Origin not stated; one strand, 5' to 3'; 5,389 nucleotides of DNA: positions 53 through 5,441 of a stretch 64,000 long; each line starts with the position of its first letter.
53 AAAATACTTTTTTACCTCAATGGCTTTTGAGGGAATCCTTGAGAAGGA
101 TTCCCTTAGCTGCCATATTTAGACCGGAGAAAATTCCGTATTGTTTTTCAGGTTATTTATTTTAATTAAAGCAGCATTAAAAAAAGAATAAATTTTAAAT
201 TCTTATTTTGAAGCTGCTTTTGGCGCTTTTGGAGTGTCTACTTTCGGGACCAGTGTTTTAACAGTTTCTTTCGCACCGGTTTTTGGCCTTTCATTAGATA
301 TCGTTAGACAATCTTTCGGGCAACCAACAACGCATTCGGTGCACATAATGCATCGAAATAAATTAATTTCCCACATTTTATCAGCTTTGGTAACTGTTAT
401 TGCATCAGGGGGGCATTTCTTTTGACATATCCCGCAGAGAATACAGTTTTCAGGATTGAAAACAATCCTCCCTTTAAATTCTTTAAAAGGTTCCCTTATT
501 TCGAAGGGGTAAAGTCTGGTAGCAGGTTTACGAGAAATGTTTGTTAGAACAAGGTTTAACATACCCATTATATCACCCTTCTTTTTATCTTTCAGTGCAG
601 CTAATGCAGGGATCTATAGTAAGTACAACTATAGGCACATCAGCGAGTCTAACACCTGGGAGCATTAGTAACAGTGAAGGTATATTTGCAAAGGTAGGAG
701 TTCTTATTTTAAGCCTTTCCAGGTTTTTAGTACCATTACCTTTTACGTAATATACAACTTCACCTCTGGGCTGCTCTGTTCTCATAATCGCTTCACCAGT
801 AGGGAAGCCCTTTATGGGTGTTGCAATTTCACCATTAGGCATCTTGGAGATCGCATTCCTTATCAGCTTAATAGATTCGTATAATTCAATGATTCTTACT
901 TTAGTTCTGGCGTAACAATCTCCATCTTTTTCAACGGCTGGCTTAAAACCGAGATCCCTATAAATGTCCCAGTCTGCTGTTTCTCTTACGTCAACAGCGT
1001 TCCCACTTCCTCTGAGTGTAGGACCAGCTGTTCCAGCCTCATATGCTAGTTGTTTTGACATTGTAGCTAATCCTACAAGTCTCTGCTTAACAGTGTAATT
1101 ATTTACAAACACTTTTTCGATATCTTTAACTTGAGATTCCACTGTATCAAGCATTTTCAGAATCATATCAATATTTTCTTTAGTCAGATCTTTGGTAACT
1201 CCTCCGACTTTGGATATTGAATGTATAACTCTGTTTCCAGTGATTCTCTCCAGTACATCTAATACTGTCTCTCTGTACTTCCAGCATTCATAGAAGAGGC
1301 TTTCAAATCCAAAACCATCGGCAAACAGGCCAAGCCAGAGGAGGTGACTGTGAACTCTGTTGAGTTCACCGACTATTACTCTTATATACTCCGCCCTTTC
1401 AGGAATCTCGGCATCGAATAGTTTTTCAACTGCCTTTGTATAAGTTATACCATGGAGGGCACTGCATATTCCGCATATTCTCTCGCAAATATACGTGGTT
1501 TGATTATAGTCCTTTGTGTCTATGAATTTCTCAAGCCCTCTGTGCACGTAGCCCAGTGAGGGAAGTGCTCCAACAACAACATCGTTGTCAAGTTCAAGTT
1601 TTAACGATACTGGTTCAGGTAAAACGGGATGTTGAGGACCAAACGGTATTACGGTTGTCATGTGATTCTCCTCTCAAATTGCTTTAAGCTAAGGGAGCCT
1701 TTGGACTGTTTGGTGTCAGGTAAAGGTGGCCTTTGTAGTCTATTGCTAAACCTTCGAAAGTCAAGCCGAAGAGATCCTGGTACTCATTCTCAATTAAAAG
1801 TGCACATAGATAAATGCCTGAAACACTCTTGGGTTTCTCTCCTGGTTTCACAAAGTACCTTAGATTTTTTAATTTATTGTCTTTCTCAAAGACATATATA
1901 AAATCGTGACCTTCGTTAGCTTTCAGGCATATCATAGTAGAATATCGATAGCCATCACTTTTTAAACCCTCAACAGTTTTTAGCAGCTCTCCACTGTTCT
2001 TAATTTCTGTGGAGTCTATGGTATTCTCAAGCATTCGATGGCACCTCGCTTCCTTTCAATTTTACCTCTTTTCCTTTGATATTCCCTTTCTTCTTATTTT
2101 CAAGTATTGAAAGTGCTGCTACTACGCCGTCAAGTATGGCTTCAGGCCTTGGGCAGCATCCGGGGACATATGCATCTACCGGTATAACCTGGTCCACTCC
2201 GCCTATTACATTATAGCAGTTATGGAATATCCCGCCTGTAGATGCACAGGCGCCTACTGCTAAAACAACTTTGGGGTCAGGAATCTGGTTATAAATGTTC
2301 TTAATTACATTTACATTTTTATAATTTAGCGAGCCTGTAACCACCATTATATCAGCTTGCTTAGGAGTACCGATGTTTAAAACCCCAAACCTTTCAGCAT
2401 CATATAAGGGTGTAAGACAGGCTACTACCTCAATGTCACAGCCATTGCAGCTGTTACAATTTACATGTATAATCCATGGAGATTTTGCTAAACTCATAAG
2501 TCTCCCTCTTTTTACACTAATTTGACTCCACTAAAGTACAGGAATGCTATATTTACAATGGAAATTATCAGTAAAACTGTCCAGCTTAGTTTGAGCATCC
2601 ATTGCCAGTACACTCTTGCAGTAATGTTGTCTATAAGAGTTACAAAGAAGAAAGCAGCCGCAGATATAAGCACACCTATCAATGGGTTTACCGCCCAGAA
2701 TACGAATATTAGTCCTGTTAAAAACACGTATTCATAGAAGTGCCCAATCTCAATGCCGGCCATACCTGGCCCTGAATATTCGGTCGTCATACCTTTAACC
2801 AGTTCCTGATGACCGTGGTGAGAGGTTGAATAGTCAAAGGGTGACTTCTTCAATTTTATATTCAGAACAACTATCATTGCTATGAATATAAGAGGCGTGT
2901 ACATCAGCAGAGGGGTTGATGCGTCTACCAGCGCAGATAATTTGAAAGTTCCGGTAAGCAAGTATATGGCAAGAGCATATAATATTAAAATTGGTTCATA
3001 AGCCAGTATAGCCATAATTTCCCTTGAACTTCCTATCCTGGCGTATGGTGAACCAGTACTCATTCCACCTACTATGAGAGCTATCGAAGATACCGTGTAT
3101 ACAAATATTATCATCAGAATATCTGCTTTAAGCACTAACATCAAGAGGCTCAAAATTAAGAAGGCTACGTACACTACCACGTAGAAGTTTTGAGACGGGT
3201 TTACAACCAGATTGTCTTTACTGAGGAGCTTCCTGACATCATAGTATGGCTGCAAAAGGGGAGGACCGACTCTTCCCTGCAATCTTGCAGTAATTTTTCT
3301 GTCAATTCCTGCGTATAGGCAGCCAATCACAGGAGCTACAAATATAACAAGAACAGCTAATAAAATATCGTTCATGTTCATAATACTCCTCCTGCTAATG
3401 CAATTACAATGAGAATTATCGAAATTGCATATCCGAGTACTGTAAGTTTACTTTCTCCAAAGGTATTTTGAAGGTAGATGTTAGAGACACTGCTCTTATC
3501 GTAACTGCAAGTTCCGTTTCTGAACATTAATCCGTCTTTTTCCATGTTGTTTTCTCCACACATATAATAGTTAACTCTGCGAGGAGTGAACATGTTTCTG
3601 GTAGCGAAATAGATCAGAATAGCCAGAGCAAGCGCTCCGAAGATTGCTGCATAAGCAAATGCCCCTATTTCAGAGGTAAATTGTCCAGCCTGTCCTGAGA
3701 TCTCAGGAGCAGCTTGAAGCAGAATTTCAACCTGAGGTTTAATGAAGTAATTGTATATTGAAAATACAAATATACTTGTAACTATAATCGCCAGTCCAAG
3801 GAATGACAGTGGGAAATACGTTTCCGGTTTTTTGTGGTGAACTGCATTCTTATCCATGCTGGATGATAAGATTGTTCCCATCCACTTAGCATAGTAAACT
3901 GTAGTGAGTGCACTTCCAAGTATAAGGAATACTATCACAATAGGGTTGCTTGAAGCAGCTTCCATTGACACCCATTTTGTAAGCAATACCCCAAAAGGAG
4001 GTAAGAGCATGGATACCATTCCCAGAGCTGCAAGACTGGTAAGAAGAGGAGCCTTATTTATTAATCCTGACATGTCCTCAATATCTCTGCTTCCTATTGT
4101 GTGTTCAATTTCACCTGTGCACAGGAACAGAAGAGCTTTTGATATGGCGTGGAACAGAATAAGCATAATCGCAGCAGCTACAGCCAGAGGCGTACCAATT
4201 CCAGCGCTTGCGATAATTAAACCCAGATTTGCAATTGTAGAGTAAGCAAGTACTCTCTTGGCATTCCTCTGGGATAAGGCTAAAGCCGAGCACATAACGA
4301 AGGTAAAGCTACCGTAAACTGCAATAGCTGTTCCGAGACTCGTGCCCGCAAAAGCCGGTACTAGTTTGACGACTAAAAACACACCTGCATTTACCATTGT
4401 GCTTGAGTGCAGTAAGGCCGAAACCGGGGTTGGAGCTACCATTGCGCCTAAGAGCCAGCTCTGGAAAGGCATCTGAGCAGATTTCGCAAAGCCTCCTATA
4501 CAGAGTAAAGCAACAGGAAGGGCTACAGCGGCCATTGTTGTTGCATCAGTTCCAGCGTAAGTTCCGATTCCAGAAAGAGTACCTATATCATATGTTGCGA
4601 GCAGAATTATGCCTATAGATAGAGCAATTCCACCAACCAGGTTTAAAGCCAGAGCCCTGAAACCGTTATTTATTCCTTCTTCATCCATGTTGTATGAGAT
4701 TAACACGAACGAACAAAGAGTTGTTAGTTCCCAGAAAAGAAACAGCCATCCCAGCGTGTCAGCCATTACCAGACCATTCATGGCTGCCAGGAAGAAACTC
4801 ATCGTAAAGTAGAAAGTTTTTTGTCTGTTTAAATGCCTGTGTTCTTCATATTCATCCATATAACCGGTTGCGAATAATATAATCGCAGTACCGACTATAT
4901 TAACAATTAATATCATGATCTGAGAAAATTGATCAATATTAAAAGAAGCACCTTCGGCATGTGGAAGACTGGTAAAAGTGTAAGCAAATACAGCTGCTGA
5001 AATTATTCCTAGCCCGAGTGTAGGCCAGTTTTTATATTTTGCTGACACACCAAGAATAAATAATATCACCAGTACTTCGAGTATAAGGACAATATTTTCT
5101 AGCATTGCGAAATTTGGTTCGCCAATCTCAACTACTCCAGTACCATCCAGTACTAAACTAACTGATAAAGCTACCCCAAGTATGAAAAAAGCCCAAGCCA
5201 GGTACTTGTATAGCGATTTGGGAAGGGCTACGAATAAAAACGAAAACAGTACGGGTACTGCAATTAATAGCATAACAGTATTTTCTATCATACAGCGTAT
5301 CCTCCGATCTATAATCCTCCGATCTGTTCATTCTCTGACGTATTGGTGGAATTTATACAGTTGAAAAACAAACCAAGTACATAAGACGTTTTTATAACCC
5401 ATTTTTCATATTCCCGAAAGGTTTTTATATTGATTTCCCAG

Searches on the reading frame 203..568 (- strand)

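Call 49: search_protein_families(library=pfam, proteins=[window:203-568:-], max_evalue=0.001)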
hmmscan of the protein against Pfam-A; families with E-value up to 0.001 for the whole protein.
window:203-568:- (121 aa): 11 families
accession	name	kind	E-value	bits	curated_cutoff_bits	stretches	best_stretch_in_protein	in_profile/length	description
PF00037.32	Fer4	-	4e-10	39.5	21.1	1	35-58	1-24/24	4Fe-4S binding domain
PF13237.11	Fer4_10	-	1.4e-09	38.1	25.5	1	35-84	2-53/53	4Fe-4S dicluster domain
PF12838.12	Fer4_7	-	3.2e-09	37.6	27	1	32-56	28-52/52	4Fe-4S dicluster domain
PF13187.11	Fer4_9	-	2.8e-08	34.1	27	1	41-87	1-51/52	4Fe-4S dicluster domain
PF12797.12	Fer4_2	-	2.9e-08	33.6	24.5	1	34-53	2-21/22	4Fe-4S binding domain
PF12837.12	Fer4_6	-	2.7e-07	30.6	25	1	35-57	2-24/24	4Fe-4S binding domain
PF14697.11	Fer4_21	-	9.5e-07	29.3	35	1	38-89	4-58/59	4Fe-4S dicluster domain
PF13484.11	Fer4_16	-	5e-06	27.6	30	0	41-63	1-21/66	4Fe-4S double cluster binding domain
PF13534.11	Fer4_17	-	0.00016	22.6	22.2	0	39-55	43-59/61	4Fe-4S dicluster domain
PF12800.12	Fer4_4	-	0.00016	22.2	24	0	39-53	1-15/17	4Fe-4S binding domain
PF13183.11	Fer4_8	-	0.00077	20.4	27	0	40-86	3-67/68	4Fe-4S dicluster domain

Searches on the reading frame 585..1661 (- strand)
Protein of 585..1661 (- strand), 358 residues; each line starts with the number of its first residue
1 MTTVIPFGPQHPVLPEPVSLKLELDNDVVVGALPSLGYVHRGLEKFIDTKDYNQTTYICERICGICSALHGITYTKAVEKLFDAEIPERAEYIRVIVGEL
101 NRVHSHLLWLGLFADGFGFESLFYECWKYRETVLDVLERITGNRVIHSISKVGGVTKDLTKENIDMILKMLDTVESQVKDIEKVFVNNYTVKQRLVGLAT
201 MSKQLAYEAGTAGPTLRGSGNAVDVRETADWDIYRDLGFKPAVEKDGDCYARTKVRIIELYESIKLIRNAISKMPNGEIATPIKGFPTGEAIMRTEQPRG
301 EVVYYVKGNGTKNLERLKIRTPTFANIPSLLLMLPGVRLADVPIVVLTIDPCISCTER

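Call 49: search_protein_families(library=pfam, proteins=[window:585-1661:-], max_evalue=0.001)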
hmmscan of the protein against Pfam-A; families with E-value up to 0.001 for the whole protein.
window:585-1661:- (358 aa): 2 families
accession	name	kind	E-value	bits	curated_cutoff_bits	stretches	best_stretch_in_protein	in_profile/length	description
PF00346.24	Complex1_49kDa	-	7.3e-64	215.9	24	2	118-281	3-166/271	Respiratory-chain NADH dehydrogenase, 49 Kd subunit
PF00374.24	NiFeSe_Hases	-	4.1e-14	52.8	25.8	1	41-109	1-69/508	Nickel-dependent hydrogenase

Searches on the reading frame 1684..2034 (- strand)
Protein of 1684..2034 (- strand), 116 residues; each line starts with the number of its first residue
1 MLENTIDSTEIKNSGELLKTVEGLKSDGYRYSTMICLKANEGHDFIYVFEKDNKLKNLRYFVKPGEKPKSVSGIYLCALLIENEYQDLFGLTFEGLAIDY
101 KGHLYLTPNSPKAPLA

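Call 49: search_protein_families(library=pfam, proteins=[window:1684-2034:-], max_evalue=0.001)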
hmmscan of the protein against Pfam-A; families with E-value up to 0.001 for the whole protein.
window:1684-2034:- (116 aa): 1 family
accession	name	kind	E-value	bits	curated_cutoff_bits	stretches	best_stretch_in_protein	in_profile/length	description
PF00329.25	Complex1_30kDa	-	1.7e-06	29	22.5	1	16-96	7-97/124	Respiratory-chain NADH dehydrogenase, 30 Kd subunit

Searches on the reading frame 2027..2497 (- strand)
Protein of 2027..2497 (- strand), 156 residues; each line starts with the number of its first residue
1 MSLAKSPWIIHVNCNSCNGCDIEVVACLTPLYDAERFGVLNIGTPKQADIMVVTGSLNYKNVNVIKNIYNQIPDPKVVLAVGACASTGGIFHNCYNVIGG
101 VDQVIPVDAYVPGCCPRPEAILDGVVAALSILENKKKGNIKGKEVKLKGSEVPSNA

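Call 49: search_protein_families(library=pfam, proteins=[window:2027-2497:-], max_evalue=0.001)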
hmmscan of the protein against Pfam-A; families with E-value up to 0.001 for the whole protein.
window:2027-2497:- (156 aa): 1 family
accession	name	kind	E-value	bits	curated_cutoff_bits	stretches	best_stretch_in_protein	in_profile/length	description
PF01058.29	Oxidored_q6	-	2.1e-30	105.5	27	1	17-127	1-127/128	NADH ubiquinone oxidoreductase, 20 Kd subunit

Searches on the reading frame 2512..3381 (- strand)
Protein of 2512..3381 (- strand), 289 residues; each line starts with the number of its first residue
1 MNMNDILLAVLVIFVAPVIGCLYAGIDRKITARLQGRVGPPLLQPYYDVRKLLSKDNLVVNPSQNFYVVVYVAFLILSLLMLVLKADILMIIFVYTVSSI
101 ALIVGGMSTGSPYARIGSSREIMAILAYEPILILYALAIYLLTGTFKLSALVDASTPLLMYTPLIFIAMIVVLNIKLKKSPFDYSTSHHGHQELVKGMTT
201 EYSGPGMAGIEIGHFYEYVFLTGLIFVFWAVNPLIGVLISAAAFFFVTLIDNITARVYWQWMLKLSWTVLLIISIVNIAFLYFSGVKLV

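Call 49: search_protein_families(library=pfam, proteins=[window:2512-3381:-], max_evalue=0.001)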
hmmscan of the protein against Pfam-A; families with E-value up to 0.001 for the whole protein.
window:2512-3381:- (289 aa): 1 family
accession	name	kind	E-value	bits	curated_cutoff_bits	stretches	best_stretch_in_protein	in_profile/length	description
PF00146.26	NADHdh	-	3e-44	152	27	1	9-280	4-296/298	NADH dehydrogenase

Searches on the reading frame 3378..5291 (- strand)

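Call 49: search_protein_families(library=pfam, proteins=[window:3378-5291:-], max_evalue=0.001)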
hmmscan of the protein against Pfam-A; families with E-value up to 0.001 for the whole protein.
window:3378-5291:- (637 aa): 2 families
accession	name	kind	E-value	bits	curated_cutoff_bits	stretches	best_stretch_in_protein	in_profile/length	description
PF00361.26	Proton_antipo_M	-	1.6e-48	165.8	21.5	1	179-462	3-293/294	NADH:quinone oxidoreductase/Mrp antiporter, TM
PF00662.26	Proton_antipo_N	-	2.5e-08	34.1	24.5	1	116-148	12-44/51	NADH-Ubiquinone oxidoreductase (complex I), chain 5 N-terminus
